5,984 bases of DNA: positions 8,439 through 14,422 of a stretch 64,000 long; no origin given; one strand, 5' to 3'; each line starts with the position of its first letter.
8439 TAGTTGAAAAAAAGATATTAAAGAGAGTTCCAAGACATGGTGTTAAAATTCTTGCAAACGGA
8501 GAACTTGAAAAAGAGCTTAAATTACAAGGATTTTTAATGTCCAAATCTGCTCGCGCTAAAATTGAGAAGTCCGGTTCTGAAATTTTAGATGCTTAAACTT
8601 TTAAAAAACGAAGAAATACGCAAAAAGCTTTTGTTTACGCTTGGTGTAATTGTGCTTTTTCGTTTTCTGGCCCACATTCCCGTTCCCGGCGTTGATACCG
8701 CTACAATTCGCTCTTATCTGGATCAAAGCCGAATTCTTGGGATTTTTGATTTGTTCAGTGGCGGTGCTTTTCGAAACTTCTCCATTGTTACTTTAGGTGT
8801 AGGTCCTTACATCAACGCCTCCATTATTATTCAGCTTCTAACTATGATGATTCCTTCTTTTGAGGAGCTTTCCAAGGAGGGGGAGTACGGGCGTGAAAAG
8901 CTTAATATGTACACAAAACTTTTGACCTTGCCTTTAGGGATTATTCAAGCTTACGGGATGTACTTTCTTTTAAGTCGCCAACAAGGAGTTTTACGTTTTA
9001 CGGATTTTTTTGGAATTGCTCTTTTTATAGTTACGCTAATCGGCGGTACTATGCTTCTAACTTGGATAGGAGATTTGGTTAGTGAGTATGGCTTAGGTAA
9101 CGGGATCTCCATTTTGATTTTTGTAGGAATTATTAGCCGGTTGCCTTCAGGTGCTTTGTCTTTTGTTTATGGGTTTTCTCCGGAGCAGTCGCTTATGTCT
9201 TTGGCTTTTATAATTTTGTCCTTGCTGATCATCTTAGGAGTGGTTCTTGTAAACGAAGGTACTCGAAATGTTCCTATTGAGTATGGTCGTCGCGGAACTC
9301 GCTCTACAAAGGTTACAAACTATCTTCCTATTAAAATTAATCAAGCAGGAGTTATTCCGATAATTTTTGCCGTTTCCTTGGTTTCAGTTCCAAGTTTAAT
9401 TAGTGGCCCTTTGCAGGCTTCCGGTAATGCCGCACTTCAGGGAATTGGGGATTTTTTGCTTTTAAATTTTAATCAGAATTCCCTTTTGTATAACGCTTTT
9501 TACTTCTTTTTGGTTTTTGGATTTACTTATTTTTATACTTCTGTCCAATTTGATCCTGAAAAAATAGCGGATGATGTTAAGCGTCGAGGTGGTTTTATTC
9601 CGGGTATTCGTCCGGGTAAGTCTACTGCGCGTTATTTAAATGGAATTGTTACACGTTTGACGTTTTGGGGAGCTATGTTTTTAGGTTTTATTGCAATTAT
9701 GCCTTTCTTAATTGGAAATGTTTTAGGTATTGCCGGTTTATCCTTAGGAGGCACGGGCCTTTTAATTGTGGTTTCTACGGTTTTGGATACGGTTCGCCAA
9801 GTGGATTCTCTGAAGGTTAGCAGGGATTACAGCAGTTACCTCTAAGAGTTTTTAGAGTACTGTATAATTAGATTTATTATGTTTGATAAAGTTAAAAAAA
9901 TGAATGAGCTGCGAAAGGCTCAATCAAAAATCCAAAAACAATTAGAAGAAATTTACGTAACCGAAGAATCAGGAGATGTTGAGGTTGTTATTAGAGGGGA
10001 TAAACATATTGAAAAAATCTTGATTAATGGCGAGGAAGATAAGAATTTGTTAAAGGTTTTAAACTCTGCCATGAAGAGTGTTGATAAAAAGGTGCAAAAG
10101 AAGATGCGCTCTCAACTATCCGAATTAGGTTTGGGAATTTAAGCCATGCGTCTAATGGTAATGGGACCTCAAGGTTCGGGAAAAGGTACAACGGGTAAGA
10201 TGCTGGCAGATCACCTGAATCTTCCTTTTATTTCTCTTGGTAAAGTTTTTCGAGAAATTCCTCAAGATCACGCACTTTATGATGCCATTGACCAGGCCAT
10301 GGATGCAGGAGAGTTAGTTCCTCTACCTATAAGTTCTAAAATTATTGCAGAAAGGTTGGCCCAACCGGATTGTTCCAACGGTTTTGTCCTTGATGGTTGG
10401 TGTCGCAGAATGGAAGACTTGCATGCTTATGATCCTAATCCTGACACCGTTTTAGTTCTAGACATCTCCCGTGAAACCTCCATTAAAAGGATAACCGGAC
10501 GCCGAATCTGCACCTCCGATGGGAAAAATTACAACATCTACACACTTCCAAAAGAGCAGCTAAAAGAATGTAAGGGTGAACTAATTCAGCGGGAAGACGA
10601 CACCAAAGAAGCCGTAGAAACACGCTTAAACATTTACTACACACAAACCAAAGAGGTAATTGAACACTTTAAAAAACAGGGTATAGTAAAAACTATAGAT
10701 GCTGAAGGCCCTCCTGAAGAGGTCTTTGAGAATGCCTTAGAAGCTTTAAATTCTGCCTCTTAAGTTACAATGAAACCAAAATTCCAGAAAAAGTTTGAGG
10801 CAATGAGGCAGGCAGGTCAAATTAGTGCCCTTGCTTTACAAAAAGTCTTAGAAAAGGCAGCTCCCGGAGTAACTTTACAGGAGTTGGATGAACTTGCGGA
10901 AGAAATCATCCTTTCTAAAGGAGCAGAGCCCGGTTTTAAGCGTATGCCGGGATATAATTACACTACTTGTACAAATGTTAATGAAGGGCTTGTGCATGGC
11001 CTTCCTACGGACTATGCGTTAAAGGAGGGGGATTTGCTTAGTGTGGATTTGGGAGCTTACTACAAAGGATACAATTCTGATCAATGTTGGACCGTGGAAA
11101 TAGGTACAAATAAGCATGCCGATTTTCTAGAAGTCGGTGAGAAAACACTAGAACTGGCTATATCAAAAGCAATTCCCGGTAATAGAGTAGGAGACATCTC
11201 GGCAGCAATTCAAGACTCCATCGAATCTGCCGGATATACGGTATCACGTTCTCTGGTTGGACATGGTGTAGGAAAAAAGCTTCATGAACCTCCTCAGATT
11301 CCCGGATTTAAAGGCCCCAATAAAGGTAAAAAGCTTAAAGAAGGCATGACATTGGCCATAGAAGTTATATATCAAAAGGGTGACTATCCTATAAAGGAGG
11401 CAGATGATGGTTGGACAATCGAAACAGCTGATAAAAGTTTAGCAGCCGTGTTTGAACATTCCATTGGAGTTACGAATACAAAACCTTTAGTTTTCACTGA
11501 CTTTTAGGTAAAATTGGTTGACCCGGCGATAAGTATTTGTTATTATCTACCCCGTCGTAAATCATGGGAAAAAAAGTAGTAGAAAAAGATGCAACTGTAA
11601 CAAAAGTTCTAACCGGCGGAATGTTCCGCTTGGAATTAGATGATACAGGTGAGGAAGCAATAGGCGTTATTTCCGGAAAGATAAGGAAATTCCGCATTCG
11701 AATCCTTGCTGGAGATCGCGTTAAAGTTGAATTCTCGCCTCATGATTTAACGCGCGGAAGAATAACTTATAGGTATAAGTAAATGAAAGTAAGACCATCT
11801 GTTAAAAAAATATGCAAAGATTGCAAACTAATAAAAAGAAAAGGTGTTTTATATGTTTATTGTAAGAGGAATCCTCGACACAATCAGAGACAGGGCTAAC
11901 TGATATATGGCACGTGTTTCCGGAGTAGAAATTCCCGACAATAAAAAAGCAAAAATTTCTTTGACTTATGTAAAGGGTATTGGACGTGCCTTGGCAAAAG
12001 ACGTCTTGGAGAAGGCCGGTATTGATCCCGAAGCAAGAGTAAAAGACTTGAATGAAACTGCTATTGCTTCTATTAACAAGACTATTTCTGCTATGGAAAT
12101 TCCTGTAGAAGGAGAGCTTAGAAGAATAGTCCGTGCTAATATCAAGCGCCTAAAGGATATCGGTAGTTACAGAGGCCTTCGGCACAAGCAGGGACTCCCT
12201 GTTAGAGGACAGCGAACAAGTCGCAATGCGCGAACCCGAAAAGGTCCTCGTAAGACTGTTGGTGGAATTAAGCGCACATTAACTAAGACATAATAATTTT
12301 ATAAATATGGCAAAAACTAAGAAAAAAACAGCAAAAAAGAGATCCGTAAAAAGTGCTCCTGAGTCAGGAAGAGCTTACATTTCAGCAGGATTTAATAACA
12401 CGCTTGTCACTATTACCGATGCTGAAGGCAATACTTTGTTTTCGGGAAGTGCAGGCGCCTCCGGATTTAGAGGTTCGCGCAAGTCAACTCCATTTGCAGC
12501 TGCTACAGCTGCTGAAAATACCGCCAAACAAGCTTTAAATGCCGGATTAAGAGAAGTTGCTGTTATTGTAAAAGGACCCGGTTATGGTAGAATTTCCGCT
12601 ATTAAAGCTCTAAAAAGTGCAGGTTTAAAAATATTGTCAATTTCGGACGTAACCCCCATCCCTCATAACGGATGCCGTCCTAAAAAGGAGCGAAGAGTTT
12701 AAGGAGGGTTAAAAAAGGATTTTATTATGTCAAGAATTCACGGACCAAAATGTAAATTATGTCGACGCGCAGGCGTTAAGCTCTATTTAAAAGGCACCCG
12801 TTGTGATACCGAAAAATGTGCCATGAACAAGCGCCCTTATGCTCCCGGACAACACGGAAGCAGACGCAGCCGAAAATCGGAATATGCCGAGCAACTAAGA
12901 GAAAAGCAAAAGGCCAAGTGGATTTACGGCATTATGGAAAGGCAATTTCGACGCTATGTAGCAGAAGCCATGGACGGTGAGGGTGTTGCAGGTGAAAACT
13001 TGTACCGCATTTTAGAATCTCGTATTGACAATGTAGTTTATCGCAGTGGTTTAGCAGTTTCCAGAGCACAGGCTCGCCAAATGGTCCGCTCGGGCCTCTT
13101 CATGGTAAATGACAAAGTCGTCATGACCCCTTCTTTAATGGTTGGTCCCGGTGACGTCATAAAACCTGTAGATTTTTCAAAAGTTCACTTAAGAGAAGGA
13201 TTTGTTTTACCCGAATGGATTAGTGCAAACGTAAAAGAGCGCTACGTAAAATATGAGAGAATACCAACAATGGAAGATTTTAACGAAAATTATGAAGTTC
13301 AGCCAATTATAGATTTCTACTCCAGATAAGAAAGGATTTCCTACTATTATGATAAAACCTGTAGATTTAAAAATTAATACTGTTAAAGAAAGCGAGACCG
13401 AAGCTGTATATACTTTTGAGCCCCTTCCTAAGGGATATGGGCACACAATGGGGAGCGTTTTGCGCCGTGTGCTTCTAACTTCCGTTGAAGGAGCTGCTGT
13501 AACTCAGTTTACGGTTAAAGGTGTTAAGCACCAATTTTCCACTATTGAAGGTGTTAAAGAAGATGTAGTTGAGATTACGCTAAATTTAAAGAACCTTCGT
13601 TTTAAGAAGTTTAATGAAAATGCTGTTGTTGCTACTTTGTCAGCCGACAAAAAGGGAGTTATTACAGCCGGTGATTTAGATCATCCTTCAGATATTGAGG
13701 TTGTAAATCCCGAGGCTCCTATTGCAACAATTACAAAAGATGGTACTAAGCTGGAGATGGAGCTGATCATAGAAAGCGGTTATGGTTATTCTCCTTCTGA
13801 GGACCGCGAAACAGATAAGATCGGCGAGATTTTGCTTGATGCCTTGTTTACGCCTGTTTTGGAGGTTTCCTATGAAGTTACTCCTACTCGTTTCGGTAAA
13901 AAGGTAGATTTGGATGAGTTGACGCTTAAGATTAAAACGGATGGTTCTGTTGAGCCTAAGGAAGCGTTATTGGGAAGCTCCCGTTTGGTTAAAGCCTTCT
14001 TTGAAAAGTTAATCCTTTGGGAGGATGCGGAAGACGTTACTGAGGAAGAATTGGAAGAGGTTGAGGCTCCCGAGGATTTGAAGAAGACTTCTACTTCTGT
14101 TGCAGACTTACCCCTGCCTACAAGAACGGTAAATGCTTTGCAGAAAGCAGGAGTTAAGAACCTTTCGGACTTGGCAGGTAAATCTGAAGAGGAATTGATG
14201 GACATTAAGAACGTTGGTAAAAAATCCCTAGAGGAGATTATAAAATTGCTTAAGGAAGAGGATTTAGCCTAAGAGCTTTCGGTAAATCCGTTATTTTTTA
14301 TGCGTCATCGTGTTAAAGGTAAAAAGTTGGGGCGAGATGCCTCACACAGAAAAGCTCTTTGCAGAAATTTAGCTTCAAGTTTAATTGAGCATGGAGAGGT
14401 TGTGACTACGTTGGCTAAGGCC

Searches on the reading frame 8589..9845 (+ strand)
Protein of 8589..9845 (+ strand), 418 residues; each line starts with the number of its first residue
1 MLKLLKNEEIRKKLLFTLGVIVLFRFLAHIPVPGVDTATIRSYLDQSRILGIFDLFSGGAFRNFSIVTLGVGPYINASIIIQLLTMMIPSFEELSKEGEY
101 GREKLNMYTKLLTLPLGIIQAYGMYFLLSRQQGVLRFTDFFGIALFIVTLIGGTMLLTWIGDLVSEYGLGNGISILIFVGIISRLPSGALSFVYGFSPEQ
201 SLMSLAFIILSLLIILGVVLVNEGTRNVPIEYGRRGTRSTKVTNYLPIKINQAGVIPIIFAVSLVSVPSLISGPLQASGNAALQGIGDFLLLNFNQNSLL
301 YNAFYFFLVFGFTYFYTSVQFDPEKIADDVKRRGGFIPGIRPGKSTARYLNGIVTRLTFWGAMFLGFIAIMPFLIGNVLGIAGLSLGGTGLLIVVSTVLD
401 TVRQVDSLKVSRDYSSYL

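Call 11: search_protein_families(library=ncbifam, proteins=[window:8589-9845:+], max_evalue=0.00001)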
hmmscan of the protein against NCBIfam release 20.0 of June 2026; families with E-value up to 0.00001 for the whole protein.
window:8589-9845:+ (418 aa): 3 families
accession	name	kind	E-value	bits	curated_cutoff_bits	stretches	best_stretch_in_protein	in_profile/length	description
TIGR00967.1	3a0501s007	equivalog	1.5e-119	399.6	253.6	1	11-413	1-413/414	preprotein translocase subunit SecY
NF009082.0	PRK12417.1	equivalog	7.1e-51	173.1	353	1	7-417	9-401/406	accessory Sec system protein translocase subunit SecY2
TIGR02920.1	acc_sec_Y2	equivalog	4.7e-49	167.3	249.6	1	10-416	2-393/395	accessory Sec system protein translocase subunit SecY2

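Call 41: list_cluster_members(proteins=[window:8589-9845:+, window:13349-14272:+, window:56153-57652:+, window:29247-30533:+])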
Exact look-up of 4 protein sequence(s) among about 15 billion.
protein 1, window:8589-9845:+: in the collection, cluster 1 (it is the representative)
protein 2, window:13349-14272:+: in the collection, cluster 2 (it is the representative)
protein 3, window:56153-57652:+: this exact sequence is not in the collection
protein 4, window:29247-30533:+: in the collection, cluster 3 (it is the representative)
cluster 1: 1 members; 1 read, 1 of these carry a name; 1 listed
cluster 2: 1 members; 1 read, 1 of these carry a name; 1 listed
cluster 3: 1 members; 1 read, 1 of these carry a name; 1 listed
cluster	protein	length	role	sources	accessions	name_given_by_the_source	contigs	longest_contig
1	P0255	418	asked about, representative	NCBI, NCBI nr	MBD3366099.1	preprotein translocase subunit SecY [candidate division WWE3 bacterium]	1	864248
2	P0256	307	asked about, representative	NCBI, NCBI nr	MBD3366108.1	DNA-directed RNA polymerase subunit alpha [candidate division WWE3 bacterium]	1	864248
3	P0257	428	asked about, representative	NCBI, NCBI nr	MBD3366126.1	aspartate--tRNA(Asn) ligase [candidate division WWE3 bacterium]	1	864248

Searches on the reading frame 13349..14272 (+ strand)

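Call 11: search_protein_families(library=ncbifam, proteins=[window:13349-14272:+], max_evalue=0.00001)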
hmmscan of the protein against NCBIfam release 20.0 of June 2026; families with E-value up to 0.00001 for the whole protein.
window:13349-14272:+ (307 aa): 8 families
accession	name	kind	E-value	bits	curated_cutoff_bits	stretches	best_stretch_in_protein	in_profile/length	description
NF003519.0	PRK05182.2-5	equivalog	2.3e-94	315.9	277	1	3-306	6-312/320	DNA-directed RNA polymerase subunit alpha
TIGR02027.1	rpoA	equivalog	1.3e-88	297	227.8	1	21-306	4-293/298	DNA-directed RNA polymerase subunit alpha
NF003513.0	PRK05182.1-2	equivalog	4.6e-84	282.2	302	1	1-306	9-313/338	DNA-directed RNA polymerase subunit alpha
NF003516.0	PRK05182.2-2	equivalog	3.7e-79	266.1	353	1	11-302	13-300/315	DNA-directed RNA polymerase subunit alpha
NF003517.0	PRK05182.2-3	equivalog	7.5e-77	258.6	356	1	4-305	11-315/344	DNA-directed RNA polymerase subunit alpha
NF003515.0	PRK05182.2-1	equivalog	8.9e-77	258.4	406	1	7-304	7-306/314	DNA-directed RNA polymerase subunit alpha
NF003514.0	PRK05182.1-4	equivalog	1.2e-69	234.6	434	1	15-303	15-303/338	DNA-directed RNA polymerase subunit alpha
NF003518.0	PRK05182.2-4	equivalog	7.6e-64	215.8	523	1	7-299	7-299/312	DNA-directed RNA polymerase subunit alpha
